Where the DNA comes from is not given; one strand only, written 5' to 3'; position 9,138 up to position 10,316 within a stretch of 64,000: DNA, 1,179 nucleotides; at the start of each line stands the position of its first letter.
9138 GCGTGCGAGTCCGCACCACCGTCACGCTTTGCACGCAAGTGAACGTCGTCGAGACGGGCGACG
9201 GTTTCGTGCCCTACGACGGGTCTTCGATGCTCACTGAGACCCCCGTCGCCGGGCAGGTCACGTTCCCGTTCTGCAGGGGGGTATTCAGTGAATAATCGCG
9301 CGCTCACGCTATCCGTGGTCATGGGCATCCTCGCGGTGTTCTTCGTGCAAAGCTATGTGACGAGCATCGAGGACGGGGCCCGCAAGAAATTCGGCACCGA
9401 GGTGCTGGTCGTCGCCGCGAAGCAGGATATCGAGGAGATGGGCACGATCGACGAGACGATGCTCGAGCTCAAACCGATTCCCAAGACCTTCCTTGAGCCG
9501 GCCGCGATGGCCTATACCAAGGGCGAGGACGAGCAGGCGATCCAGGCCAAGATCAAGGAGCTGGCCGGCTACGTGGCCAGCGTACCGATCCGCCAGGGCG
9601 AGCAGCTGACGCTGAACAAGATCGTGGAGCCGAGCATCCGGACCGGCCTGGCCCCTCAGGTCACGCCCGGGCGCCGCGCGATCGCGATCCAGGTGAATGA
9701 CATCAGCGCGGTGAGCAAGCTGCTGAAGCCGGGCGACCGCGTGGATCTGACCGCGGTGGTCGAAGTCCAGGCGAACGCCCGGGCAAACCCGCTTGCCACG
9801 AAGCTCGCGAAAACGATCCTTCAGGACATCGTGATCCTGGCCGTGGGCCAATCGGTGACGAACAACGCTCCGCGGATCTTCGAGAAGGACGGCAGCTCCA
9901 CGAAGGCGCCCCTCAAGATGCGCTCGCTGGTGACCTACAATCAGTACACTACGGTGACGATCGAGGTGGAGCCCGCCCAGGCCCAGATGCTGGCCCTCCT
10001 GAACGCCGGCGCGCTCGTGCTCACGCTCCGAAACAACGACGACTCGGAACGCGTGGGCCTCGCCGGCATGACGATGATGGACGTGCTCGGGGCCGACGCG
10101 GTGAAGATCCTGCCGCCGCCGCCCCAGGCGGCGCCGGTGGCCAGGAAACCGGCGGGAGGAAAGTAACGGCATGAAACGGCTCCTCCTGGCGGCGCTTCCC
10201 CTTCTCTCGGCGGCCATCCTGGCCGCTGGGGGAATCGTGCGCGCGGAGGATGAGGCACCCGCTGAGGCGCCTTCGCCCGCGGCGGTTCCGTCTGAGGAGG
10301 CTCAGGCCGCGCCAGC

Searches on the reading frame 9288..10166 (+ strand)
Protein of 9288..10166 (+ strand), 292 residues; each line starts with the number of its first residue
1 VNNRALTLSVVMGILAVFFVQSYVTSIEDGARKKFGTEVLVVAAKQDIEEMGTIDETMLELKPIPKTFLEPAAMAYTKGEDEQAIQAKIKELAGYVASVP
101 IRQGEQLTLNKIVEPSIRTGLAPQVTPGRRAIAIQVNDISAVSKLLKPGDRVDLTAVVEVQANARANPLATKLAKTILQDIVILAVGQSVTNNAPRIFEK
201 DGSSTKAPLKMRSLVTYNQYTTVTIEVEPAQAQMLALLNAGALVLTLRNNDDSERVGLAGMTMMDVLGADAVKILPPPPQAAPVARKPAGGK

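Call 6: search_protein_families(library=pfam, proteins=[window:9288-10166:+], max_evalue=0.01)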
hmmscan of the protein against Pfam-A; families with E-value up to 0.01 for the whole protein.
window:9288-10166:+ (292 aa): 2 families
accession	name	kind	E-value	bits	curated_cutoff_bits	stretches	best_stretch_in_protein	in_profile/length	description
PF16976.10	RcpC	-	1.1e-20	74.1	28.8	1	120-248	2-114/114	Flp pilus assembly protein RcpC/CpaB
PF08666.17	SAF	-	7.7e-06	26.8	21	1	41-112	3-62/63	SAF domain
